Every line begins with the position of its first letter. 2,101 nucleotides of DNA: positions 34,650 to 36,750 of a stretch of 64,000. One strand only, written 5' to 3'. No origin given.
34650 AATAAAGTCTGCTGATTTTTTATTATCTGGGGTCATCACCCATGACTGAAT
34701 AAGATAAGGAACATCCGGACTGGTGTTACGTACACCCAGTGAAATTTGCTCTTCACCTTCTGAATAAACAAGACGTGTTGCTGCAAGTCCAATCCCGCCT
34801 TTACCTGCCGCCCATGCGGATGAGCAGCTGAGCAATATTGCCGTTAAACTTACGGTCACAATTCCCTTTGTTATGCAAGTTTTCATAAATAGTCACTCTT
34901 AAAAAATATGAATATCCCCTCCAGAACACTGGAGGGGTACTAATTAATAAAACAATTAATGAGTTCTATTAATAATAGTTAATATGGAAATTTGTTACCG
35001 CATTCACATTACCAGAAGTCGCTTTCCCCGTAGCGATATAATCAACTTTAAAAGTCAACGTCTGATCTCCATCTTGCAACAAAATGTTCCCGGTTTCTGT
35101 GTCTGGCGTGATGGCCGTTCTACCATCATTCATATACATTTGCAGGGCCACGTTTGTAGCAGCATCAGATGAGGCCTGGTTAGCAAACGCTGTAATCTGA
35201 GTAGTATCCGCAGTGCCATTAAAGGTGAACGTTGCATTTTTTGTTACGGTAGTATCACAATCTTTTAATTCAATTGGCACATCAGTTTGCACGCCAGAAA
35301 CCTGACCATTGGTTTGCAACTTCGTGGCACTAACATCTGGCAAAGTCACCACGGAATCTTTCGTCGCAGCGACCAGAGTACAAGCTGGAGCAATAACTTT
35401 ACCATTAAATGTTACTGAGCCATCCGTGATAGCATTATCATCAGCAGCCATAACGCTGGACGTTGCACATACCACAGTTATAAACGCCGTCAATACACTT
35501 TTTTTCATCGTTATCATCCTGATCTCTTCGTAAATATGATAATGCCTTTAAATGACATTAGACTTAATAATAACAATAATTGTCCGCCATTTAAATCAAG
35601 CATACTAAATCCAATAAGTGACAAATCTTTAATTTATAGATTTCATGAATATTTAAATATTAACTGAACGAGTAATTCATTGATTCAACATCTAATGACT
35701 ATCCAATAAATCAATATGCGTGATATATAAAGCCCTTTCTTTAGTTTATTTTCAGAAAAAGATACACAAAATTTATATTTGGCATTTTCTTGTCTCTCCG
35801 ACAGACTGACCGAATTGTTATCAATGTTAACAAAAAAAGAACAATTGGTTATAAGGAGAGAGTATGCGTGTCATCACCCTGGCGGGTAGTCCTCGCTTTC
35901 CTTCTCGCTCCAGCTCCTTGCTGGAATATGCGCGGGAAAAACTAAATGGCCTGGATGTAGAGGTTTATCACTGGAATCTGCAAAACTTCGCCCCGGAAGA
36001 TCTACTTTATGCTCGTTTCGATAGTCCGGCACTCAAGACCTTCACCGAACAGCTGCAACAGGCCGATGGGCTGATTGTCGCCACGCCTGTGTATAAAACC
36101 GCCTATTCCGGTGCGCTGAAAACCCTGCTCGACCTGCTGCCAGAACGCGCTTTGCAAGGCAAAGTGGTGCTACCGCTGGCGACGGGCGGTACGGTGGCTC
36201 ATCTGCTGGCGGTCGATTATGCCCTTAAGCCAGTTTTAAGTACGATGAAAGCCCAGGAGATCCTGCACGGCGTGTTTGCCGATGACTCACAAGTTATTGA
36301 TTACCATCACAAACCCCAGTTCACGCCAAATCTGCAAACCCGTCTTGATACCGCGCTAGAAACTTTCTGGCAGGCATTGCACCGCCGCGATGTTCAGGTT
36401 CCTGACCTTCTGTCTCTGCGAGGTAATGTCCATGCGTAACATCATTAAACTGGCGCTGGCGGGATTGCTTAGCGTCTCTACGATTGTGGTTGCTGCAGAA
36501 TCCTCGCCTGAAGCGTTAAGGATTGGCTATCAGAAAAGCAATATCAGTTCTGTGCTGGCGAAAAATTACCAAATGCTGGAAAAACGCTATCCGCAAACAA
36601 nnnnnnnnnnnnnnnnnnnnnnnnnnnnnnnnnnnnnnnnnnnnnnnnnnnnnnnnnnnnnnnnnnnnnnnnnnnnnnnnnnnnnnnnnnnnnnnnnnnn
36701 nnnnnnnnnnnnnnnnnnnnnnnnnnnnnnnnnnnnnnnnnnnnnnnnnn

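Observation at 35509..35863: Strongly AT-rich 355-bp divergent region between the elf fimbrial operon and ssuEADCB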

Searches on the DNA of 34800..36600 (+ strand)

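Call 4: search_dna_similar(query=window:35300-36100:+, collection=ecoli_genomes, mode=near, max_rows=12, rows=spread)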
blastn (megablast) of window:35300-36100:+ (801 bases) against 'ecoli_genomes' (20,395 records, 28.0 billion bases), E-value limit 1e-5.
Records with a match: 5413; places in all: 5424; records where one place covers at least 80% of the query: 4000.
Genomes with a match: 5413 of 5426; with a place that covers at least 80% of the query: 4000. Places per genome that has any: lowest 1, median 1, highest 2. On chromosomes: 5420 places; on plasmids: 4.
Best place of each record, by identity: >=99% 1256; 95-99% 3982; 90-95% 165; 80-90% 10.
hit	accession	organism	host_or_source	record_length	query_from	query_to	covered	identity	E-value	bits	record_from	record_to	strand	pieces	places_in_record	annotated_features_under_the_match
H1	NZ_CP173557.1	Escherichia coli strain 98202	Homo sapiens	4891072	1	801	100%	99.4%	0e+0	1469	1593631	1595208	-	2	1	IS1-like element IS1A family transposase | ssuE: NADPH-dependent FMN reductase | elfA: fimbrial protein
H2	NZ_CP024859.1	Escherichia coli strain AR_0014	missing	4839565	1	798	100%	99.5%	0e+0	1452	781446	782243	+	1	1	ssuE: NADPH-dependent FMN reductase | elfA: fimbrial protein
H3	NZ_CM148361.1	Escherichia coli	Homo sapiens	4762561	1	798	100%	99.5%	0e+0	1452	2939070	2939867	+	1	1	ssuE: NADPH-dependent FMN reductase | elfA: fimbrial protein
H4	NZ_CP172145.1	Escherichia coli strain GF66.2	chicken meat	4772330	1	798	100%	98.6%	0e+0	1413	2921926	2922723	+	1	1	ssuE: NADPH-dependent FMN reductase | elfA: fimbrial protein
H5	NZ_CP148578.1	Escherichia coli strain Z1322HEC0005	Homo sapiens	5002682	1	798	100%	98.1%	0e+0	1391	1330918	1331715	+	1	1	ssuE: NADPH-dependent FMN reductase | elfA: fimbrial protein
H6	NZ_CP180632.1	Escherichia coli strain CUPS TF 6/1_01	Pig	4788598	7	801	99%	96.7%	0e+0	1325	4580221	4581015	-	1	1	ssuE: NADPH-dependent FMN reductase | fimbrial protein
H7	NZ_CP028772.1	Escherichia coli strain A2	Platypus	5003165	7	798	99%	96.8%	0e+0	1325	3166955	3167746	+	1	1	ssuE: NADPH-dependent FMN reductase | fimbrial protein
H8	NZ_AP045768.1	Escherichia coli strain 23CRST010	Homo sapiens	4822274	7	798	99%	96.8%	0e+0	1325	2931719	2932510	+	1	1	ssuE: NADPH-dependent FMN reductase | fimbrial protein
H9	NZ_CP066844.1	Escherichia coli strain Z30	Homo sapiens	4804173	1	798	100%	90.6%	0e+0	1057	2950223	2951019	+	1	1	ssuE: NADPH-dependent FMN reductase | elfA: fimbrial protein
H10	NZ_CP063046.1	Escherichia coli strain KC-Dl-1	Delphinapterus leucas (Beluga whale)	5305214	497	798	38%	97.7%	6e-144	520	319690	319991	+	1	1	ssuE: NADPH-dependent FMN reductase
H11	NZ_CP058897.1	Escherichia coli strain MS10858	Homo sapiens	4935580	503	801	37%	98.3%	1e-145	525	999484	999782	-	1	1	ssuE: NADPH-dependent FMN reductase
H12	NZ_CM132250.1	Escherichia coli strain 23AR1101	Homo sapiens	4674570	592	798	26%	97.1%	9e-93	350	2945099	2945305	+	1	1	ssuE: NADPH-dependent FMN reductase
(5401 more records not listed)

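Call 6: search_rna_families(source=window, start=34800, end=36600, threshold=evalue, max_evalue=1)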
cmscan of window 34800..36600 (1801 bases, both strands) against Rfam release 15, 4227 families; matches with E-value up to 1: 0.
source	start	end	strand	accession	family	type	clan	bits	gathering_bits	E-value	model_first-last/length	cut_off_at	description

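Call 7: get_annotated_region(hit=H2, flank=20000)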
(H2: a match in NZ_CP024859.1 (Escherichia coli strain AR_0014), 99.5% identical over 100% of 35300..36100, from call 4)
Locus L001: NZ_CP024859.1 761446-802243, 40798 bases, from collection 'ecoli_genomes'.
description: Escherichia coli strain AR_0014 chromosome, complete genome
organism: Escherichia coli strain AR_0014 (NCBI taxid 562)
replicon: chromosome; assembly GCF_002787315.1
host: missing; source: missing; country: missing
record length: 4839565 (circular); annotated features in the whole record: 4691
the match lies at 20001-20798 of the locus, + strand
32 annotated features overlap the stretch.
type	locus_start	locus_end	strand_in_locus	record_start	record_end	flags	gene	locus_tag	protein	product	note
CDS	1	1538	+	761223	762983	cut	ycbZ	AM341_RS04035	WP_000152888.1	AAA family ATPase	-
CDS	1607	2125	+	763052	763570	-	fabA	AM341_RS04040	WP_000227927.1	bifunctional 3-hydroxydecanoyl-ACP dehydratase/trans-2-decenoyl-ACP isomerase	-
CDS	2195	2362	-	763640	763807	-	rmf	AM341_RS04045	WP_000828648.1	ribosome modulation factor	-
CDS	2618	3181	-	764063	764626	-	pqiC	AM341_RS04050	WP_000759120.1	membrane integrity-associated transporter subunit PqiC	-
CDS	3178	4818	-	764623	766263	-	pqiB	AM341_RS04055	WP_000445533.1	intermembrane transport protein PqiB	-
CDS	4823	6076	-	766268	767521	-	pqiA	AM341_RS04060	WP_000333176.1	membrane integrity-associated transporter subunit PqiA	-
CDS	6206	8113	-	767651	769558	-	uup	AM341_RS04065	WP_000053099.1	ABC transporter ATP-binding protein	-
CDS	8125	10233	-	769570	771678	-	rlmKL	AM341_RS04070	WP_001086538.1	bifunctional 23S rRNA (guanine(2069)-N(7))-methyltransferase RlmK/23S rRNA (guanine(2445)-N(2))-methyltransferase RlmL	-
CDS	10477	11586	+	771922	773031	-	ycbX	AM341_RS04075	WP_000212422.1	6-N-hydroxylaminopurine resistance protein YcbX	-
CDS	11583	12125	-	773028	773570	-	zapC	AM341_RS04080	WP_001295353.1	cell division protein ZapC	-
CDS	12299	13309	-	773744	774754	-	pyrD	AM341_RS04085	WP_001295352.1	quinone-dependent dihydroorotate dehydrogenase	-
CDS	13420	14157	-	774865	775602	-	ycbF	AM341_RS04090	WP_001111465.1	fimbrial chaperone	-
CDS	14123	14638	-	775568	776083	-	ycbV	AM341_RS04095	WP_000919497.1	fimbrial protein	-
CDS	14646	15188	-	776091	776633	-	ycbU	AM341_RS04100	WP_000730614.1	fimbrial protein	-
CDS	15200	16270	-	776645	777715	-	elfG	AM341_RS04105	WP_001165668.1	fimbrial protein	-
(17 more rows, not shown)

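Call 22: get_annotated_region(hit=H10, flank=6000)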
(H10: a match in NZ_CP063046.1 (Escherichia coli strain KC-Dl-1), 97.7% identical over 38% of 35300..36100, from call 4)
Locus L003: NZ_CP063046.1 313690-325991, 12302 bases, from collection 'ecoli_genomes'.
description: Escherichia coli strain KC-Dl-1 chromosome, complete genome
organism: Escherichia coli strain KC-Dl-1 (NCBI taxid 562)
replicon: chromosome; assembly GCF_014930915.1
host: Delphinapterus leucas (Beluga whale); source: missing; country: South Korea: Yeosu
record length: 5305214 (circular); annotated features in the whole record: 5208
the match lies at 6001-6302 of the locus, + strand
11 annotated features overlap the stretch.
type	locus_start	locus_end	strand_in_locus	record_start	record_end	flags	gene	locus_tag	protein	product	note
CDS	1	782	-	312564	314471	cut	uup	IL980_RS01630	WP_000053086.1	ABC transporter ATP-binding protein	-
CDS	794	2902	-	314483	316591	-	rlmKL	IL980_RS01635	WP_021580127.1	bifunctional 23S rRNA (guanine(2069)-N(7))-methyltransferase RlmK/23S rRNA (guanine(2445)-N(2))-methyltransferase RlmL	-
CDS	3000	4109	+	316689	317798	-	ycbX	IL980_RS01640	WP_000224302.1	6-N-hydroxylaminopurine resistance protein YcbX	-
CDS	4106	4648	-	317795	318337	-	zapC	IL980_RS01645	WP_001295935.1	cell division protein ZapC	-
CDS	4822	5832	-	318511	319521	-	pyrD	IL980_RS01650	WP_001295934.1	quinone-dependent dihydroorotate dehydrogenase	-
CDS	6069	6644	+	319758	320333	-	ssuE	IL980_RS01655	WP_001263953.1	NADPH-dependent FMN reductase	-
CDS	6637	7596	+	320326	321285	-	ssuA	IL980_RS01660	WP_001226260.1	aliphatic sulfonate ABC transporter substrate-binding protein SsuA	-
CDS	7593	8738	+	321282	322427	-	ssuD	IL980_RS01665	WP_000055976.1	FMNH2-dependent alkanesulfonate monooxygenase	-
CDS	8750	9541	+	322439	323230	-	ssuC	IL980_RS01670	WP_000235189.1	aliphatic sulfonate ABC transporter permease SsuC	-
CDS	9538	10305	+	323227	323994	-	ssuB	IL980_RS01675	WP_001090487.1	aliphatic sulfonates ABC transporter ATP-binding protein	-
CDS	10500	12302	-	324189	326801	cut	pepN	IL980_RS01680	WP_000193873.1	aminopeptidase N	-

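Call 23: get_annotated_region(hit=H12, flank=6000)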
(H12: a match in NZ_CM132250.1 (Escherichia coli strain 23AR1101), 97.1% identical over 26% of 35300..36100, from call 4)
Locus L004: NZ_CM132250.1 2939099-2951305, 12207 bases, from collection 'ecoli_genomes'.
description: Escherichia coli strain 23AR1101 chromosome, whole genome shotgun sequence
organism: Escherichia coli strain 23AR1101 (NCBI taxid 562)
replicon: chromosome; assembly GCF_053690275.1
host: Homo sapiens; source: feces; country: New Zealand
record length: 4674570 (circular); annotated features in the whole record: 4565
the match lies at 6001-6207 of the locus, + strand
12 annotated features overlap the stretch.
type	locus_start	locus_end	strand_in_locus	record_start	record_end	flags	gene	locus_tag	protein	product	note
CDS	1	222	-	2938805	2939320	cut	ycbV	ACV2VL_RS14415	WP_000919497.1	fimbrial protein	-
CDS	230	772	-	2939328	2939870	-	ycbU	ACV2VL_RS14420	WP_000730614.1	fimbrial protein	-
CDS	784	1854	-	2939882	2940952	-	elfG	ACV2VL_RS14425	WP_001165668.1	fimbrial protein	-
CDS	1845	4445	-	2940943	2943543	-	elfC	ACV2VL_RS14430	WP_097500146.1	fimbrial biogenesis usher protein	-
CDS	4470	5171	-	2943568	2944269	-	elfD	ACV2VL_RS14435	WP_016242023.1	fimbrial biogenesis chaperone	-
CDS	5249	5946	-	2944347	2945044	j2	-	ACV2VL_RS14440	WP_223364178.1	IS1-like element IS1B family transposase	programmed frameshift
CDS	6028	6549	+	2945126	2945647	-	ssuE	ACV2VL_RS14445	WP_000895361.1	NADPH-dependent FMN reductase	-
CDS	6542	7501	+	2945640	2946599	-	ssuA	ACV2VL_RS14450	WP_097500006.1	aliphatic sulfonate ABC transporter substrate-binding protein SsuA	-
CDS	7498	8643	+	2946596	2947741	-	ssuD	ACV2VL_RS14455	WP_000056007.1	FMNH2-dependent alkanesulfonate monooxygenase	-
CDS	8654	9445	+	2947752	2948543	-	ssuC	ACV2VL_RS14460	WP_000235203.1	aliphatic sulfonate ABC transporter permease SsuC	-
CDS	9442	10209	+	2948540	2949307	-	ssuB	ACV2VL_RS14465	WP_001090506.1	aliphatic sulfonates ABC transporter ATP-binding protein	-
CDS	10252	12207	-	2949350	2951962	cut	pepN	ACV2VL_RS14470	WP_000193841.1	aminopeptidase N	-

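Call 33: search_dna_similar(query=L003:5760-6140:+, collection=ecoli_genomes, mode=near, max_rows=14, rows=spread)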
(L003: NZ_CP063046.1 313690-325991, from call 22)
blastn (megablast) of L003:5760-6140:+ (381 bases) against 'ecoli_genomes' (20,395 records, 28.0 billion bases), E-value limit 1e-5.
Records with a match: 5425; places in all: 9488; records where one place covers at least 80% of the query: 1353.
Genomes with a match: 5425 of 5426; with a place that covers at least 80% of the query: 1353. Places per genome that has any: lowest 1, median 2, highest 4. On chromosomes: 9480 places; on plasmids: 8.
Best place of each record, by identity: >=99% 1291; 95-99% 4134.
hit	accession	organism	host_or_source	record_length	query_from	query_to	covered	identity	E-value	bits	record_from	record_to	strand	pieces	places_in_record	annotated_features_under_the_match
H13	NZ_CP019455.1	Escherichia coli strain FHI_NMBU_03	Homo sapiens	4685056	1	381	100%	100.0%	0e+0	704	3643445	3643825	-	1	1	pyrD: quinone-dependent dihydroorotate dehydrogenase | ssuE: NADPH-dependent FMN reductase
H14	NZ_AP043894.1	Escherichia coli strain JCM 20135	feces from diphtheria convalescent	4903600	1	381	100%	99.7%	0e+0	699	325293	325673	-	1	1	pyrD: quinone-dependent dihydroorotate dehydrogenase | ssuE: NADPH-dependent FMN reductase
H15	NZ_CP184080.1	Escherichia coli strain AZ148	Homo sapiens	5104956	1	381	100%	99.5%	0e+0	693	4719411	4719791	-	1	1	pyrD: quinone-dependent dihydroorotate dehydrogenase | ssuE: NADPH-dependent FMN reductase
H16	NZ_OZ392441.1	Escherichia coli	Homo sapiens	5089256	1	381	100%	99.2%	0e+0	688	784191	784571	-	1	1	pyrD: quinone-dependent dihydroorotate dehydrogenase | ssuE: NADPH-dependent FMN reductase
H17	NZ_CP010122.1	Escherichia coli strain C5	cow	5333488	1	172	45%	98.3%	1e-78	302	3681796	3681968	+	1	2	pyrD: quinone-dependent dihydroorotate dehydrogenase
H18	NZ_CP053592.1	Escherichia coli strain NEBExpress_Iq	not applicable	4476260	1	172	45%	98.3%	1e-78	302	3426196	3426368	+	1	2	pyrD: quinone-dependent dihydroorotate dehydrogenase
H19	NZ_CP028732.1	Escherichia coli strain H3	Homo sapiens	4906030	1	172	45%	98.3%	1e-78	302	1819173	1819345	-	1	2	pyrD: quinone-dependent dihydroorotate dehydrogenase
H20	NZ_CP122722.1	Escherichia coli strain ETEC1747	Sus scrofa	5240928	1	172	45%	98.3%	1e-78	302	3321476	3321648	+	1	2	pyrD: quinone-dependent dihydroorotate dehydrogenase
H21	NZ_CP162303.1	Escherichia coli strain XB2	chicken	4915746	1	172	45%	98.3%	1e-78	302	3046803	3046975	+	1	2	pyrD: quinone-dependent dihydroorotate dehydrogenase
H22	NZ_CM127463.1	Escherichia coli strain ANT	seawater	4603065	1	172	45%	98.3%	1e-78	302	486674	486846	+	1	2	pyrD: quinone-dependent dihydroorotate dehydrogenase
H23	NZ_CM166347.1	Escherichia coli strain CH4797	Homo sapiens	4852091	1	172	45%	98.3%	1e-78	302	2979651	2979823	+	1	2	pyrD: quinone-dependent dihydroorotate dehydrogenase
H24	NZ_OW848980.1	Escherichia coli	Homo sapiens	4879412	1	172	45%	98.3%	1e-78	302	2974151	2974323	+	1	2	pyrD: quinone-dependent dihydroorotate dehydrogenase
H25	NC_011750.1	Escherichia coli IAI39 strain IAI39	-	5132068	1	172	45%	97.1%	2e-75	291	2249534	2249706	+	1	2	pyrD: quinone-dependent dihydroorotate dehydrogenase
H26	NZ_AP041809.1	Escherichia coli O166:H15 strain JNE21-003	Homo sapiens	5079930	1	172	45%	96.6%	1e-73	285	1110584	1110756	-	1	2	pyrD: quinone-dependent dihydroorotate dehydrogenase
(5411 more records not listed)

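Call 34: search_dna_similar(query=window:35509-35863:+, collection=ecoli_genomes, mode=distant, max_rows=30, rows=spread)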
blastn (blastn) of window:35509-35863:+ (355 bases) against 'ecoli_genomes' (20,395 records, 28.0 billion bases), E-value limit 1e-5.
Records with a match: 5412; places in all: 5478; records where one place covers at least 80% of the query: 3966.
Genomes with a match: 5412 of 5426; with a place that covers at least 80% of the query: 3966. Places per genome that has any: lowest 1, median 1, highest 2. On chromosomes: 5474 places; on plasmids: 4.
Best place of each record, by identity: >=99% 1788; 95-99% 3250; 90-95% 217; 80-90% 157.
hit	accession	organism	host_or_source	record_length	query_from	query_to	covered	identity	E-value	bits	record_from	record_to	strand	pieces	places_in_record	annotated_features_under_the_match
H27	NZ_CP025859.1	Escherichia coli strain 504239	Homo sapiens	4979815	1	355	100%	99.7%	3e-179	636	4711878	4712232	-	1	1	none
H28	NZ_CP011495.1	Escherichia coli strain NCM3722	Homo sapiens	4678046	1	355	100%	99.4%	4e-178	632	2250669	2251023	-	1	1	none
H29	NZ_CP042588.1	Escherichia coli strain PK6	Sus scrofa domesticus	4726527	1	355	100%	99.4%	4e-178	632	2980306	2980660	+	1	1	none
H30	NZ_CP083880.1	Escherichia coli strain NDM3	Homo sapiens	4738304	1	355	100%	99.4%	4e-178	632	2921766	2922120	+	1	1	none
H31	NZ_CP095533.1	Escherichia coli strain GN02461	Homo sapiens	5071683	1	355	100%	99.4%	4e-178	632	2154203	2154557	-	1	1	none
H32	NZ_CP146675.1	Escherichia coli strain MS 69-1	Homo sapiens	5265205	1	355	100%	99.4%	4e-178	632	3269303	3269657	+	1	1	none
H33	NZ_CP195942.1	Escherichia coli strain C1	Raw wastewater influent sample from the ...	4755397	1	355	100%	99.4%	4e-178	632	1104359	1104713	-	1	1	none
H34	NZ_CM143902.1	Escherichia coli str. K-12 substr. W3110 strain K-12 ...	lab bacterial culture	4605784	1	355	100%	99.4%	4e-178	632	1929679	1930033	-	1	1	none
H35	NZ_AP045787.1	Escherichia coli strain 23CRST025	Homo sapiens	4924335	1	355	100%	99.4%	4e-178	632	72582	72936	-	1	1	none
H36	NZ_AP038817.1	Escherichia coli strain TB4019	Gallus gallus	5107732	1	355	100%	99.2%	2e-176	627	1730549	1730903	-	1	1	none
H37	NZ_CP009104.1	Escherichia coli strain RM9387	Cow feces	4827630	1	355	100%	98.9%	2e-175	623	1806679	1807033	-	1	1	none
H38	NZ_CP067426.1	Escherichia coli O22:H8 strain 154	Rectal swab of live bovine cattle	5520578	1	355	100%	98.9%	2e-175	623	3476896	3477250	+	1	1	none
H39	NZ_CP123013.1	Escherichia coli strain 18-4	Homo sapiens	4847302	1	355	100%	98.9%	2e-175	623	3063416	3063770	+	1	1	none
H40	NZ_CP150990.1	Escherichia coli strain CUVET16-559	Cat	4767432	1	355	100%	98.9%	2e-175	623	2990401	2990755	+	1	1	none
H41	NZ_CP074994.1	Escherichia coli strain 8479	Homo sapiens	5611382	1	355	100%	98.9%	2e-175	623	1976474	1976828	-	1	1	none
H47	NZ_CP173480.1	Escherichia coli strain 98222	Homo sapiens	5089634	1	355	100%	92.4%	6e-144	519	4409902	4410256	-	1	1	none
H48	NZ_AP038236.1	Escherichia coli strain HCM-24C-3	Gallus gallus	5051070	1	355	100%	88.2%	9e-123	448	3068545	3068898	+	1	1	none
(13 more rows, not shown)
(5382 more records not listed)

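Call 52: get_annotated_region(hit=H48, flank=700)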
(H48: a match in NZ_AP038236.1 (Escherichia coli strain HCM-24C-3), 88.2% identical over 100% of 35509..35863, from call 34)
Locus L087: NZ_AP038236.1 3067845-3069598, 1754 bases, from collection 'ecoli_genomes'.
description: Escherichia coli strain HCM-24C-3 chromosome, complete genome
organism: Escherichia coli strain HCM-24C-3 (NCBI taxid 562)
replicon: chromosome; assembly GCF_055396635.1
host: Gallus gallus; source: chicken meat; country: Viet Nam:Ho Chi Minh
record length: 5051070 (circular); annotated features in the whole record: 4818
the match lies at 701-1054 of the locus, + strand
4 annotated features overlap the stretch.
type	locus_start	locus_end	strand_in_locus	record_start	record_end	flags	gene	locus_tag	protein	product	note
CDS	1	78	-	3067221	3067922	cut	elfD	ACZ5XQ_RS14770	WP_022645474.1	fimbrial biogenesis chaperone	-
CDS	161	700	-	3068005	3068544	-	elfA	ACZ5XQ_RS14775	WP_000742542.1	fimbrial protein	-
CDS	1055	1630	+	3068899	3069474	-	ssuE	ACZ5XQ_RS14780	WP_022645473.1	NADPH-dependent FMN reductase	-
CDS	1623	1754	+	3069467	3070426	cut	ssuA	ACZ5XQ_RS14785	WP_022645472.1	aliphatic sulfonate ABC transporter substrate-binding protein SsuA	-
